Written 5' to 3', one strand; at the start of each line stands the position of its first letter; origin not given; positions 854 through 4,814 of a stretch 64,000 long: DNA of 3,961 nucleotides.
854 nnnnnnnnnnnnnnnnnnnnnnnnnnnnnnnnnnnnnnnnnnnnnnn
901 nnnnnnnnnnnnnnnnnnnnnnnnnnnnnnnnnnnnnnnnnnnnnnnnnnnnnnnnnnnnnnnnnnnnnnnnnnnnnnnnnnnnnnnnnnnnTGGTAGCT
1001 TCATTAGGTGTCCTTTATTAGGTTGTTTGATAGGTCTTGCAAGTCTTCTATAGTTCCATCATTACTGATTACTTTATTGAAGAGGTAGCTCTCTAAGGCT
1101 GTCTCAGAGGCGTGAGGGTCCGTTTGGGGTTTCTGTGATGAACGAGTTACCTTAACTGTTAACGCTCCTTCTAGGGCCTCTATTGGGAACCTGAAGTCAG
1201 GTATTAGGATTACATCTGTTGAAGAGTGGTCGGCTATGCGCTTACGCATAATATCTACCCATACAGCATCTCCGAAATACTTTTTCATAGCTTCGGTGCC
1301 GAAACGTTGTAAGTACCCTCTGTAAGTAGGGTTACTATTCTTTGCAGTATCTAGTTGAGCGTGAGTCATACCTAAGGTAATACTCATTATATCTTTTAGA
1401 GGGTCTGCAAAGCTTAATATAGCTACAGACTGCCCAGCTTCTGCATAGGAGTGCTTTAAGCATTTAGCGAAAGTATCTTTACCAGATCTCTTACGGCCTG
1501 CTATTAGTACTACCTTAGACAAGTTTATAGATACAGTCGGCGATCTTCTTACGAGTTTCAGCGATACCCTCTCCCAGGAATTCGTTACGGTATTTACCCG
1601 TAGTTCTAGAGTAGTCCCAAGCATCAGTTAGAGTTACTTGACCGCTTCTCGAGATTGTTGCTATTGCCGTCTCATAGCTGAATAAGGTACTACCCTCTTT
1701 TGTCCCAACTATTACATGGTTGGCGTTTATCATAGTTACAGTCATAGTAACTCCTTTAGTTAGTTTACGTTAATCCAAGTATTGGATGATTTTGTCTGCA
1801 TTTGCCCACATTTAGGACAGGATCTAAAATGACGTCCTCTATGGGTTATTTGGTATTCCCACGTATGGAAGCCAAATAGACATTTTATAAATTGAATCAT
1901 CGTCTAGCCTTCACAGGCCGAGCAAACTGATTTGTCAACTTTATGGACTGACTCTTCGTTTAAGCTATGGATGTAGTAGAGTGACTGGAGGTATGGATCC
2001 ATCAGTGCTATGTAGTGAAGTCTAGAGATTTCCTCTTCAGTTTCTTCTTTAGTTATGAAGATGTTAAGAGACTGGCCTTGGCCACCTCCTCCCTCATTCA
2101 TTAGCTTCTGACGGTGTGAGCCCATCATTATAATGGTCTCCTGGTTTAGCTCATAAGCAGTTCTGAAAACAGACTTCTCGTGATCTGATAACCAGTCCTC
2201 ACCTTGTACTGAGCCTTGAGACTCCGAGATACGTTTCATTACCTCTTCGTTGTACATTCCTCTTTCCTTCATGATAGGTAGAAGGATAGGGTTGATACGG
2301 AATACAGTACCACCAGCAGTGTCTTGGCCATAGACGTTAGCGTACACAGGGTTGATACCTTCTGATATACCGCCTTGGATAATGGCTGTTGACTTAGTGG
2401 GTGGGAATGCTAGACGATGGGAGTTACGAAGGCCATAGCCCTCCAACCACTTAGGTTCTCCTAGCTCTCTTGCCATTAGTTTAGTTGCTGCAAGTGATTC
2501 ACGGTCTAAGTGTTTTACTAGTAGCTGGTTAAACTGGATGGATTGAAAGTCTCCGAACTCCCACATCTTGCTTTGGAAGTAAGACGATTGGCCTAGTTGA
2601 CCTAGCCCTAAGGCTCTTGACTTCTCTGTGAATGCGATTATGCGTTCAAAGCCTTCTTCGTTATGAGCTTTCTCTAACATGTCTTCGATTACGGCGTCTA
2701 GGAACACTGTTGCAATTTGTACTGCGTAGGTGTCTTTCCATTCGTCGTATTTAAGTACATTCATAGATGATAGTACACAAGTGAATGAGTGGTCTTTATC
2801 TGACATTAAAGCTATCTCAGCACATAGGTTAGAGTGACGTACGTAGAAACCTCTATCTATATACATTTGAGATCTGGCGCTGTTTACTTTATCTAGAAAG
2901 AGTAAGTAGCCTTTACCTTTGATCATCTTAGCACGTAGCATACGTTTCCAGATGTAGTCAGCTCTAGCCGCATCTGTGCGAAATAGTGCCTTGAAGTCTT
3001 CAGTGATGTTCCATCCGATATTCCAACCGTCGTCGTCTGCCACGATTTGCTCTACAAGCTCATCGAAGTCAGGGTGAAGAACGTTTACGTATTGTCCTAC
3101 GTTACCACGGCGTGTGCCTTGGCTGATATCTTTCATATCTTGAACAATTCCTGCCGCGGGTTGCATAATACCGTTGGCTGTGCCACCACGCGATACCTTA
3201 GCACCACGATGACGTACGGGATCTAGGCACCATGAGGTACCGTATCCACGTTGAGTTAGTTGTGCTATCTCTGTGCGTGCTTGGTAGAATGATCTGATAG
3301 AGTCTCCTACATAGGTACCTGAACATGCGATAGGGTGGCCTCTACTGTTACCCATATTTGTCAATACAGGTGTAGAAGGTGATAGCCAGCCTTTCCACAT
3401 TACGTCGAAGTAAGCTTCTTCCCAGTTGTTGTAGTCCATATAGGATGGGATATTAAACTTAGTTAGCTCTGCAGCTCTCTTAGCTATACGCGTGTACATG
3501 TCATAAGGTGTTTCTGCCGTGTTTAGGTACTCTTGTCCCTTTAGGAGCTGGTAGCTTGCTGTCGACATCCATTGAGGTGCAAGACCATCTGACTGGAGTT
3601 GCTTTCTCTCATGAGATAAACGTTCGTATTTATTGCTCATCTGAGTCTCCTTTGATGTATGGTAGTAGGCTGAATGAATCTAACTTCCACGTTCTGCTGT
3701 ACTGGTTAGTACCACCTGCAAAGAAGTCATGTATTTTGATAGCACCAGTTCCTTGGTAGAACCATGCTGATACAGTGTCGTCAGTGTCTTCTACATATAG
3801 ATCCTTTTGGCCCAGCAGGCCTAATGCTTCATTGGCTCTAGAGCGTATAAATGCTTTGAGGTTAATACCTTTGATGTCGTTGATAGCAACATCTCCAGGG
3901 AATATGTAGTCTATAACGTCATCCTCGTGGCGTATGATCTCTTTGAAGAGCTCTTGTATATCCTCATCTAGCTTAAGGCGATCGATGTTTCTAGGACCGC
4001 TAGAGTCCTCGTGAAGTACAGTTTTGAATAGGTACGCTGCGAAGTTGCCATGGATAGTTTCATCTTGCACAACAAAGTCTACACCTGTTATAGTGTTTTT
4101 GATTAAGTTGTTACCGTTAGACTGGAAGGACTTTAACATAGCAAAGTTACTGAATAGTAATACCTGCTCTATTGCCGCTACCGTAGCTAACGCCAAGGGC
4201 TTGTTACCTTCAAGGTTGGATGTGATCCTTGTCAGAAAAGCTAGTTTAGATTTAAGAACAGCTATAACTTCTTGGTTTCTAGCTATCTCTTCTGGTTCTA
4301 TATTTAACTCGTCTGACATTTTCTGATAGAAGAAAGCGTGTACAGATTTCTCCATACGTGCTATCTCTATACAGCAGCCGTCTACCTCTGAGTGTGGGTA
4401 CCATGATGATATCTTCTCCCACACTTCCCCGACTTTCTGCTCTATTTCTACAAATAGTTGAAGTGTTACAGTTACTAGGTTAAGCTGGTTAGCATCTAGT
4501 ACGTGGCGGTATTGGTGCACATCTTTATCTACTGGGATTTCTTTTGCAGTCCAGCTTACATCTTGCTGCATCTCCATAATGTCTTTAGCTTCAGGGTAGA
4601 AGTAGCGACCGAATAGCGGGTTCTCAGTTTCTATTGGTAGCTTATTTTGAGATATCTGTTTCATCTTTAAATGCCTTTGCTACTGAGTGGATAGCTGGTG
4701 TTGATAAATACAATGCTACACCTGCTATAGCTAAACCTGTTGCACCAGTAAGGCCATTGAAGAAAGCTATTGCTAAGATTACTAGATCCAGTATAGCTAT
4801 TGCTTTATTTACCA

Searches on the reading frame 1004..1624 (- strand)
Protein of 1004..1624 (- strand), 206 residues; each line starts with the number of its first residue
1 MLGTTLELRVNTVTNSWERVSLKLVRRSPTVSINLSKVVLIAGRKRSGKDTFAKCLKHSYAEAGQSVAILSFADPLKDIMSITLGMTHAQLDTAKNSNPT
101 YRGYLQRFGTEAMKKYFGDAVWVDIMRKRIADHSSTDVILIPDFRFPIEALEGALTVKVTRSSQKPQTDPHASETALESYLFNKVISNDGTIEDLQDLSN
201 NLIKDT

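Call 13: find_encoding_contigs(protein=window:1004-1624:-, flank=10000, max_places=6)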
Protein window:1004-1624:- (206 aa): no gene with exactly this product is on record in the collection.

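Call 36: find_homologous_proteins(query=window:1004-1624:-, max_evalue=0.00001)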
Query window:1004-1624:- (206 aa): 249 proteins with E <= 0.00001 among 404 candidates; the best 120 are listed.
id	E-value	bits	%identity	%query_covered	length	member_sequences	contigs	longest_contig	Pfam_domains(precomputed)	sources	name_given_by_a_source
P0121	2.6e-129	446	100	100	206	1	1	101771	PF04275.21,PF21448.4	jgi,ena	-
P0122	1.1e-75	272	74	81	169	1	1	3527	PF04275.21,PF21448.4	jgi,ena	-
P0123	2.7e-43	166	54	78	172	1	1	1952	PF04275.21,PF21448.4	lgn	-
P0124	7.8e-38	148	47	82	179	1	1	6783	PF04275.21,PF21448.4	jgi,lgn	-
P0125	2.6e-36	143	48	75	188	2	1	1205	PF04275.21,PF21448.4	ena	-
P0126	1.0e-33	135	47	76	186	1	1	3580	PF04275.21,PF21448.4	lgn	-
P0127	3.1e-32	130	43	75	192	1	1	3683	PF04275.21,PF21448.4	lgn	-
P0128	4.4e-32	129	43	78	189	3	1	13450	PF04275.21,PF21448.4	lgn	-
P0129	8.5e-32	128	40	83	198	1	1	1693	PF04275.21,PF21448.4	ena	-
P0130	1.1e-31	128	42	76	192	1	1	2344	PF04275.21,PF21448.4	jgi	-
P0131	1.6e-31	128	39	76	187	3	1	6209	PF04275.21,PF21448.4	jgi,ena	-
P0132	2.2e-31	127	43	83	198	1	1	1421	PF04275.21,PF21448.4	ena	-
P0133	2.2e-31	127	41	81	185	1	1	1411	PF04275.21,PF21448.4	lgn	-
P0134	2.3e-31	127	42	81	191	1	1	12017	PF04275.21,PF21448.4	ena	-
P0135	6.8e-31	125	41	76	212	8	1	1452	PF04275.21,PF21448.4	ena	-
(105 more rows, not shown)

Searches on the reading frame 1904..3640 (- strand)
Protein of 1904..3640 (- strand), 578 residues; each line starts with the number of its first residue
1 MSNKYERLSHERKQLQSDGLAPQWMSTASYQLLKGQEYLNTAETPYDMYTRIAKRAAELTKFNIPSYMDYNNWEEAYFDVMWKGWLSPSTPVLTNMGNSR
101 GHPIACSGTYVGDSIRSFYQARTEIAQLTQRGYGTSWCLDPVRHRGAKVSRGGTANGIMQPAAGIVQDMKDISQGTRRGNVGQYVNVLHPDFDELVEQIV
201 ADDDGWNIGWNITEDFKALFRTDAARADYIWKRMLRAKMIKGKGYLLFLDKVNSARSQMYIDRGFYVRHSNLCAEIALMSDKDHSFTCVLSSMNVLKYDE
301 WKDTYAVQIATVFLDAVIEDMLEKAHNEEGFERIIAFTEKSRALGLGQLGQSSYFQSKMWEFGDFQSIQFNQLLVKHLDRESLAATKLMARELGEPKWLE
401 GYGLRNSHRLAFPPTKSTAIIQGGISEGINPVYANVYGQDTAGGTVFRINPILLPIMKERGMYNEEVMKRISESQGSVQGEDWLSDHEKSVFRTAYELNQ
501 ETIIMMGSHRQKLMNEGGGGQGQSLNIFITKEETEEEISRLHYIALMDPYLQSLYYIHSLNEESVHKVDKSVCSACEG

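Call 8: search_protein_families(library=phrogs, proteins=[window:1904-3640:-])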
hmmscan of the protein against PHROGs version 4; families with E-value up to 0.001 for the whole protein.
window:1904-3640:- (578 aa): 8 families
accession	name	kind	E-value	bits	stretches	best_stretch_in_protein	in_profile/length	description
phrog_30939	-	DNA, RNA and nucleotide metabolism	7.5e-147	491.7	1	8-576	397-976/977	ribonucleotide reductase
phrog_84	-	DNA, RNA and nucleotide metabolism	5.9e-112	376.5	1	36-577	215-795/975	ribonucleoside-diphosphate reductase large subunit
phrog_12229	-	DNA, RNA and nucleotide metabolism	4e-42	145.4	2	22-212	4-181/577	ribonucleotide reductase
phrog_3844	-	moron, auxiliary metabolic gene and host takeover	3e-41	142.8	2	399-577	307-450/451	NrdA-like aerobic NDP reductase large subunit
phrog_29665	-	unknown function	6.2e-25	88.9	1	280-412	4-148/150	-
phrog_33412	-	unknown function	6.7e-21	75.6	1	434-577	2-139/140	-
phrog_3987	-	DNA, RNA and nucleotide metabolism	2.3e-19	70.4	2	42-196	164-314/467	ribonucleotide reductase large subunit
phrog_6132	-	DNA, RNA and nucleotide metabolism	4.6e-06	27.1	1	77-194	188-300/530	ribonucleotide reductase large subunit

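Call 19: find_encoding_contigs(protein=window:1904-3640:-, flank=10000, max_places=2)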
Protein window:1904-3640:- (578 aa): no gene with exactly this product is on record in the collection.

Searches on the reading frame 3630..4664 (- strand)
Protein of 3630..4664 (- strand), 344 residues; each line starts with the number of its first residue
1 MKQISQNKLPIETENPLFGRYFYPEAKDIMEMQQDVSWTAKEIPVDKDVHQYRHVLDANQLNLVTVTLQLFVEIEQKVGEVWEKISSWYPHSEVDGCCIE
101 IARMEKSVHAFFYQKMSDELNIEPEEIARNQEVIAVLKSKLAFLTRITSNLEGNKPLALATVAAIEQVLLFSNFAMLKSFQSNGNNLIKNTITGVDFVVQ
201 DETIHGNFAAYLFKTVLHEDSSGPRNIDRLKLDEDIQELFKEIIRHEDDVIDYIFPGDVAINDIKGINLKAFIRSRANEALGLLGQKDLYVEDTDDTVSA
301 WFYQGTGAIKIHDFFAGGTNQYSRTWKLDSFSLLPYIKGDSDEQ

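Call 28: find_encoding_contigs(protein=window:3630-4664:-, flank=10000, max_places=2)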
Protein window:3630-4664:- (344 aa): 2 contigs read that carry it; 1 place shown.
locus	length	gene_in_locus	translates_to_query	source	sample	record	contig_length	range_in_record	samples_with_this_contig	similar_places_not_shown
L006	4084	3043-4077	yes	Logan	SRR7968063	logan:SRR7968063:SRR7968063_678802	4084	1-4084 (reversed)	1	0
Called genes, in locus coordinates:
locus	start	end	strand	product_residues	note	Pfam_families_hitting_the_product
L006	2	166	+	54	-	?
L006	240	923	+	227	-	PF13392:HNH_3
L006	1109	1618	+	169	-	-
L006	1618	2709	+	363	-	PF09414:RNA_ligase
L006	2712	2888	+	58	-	-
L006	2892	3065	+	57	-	-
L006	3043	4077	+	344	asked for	PF00268:Ribonuc_red_sm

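Call 85: find_encoding_contigs(protein=window:3630-4664:-, flank=10000, max_places=10)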
Protein window:3630-4664:- (344 aa): 2 contigs read that carry it; 1 place shown.
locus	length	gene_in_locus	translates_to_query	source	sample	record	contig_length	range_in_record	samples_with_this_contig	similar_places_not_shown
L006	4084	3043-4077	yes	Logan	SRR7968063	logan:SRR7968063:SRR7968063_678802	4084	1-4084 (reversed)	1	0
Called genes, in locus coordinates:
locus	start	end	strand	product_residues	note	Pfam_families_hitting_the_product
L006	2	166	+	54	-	?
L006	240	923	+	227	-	PF13392:HNH_3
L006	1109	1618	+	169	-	-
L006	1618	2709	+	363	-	PF09414:RNA_ligase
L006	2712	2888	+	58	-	-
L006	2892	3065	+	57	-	-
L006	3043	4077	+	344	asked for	PF00268:Ribonuc_red_sm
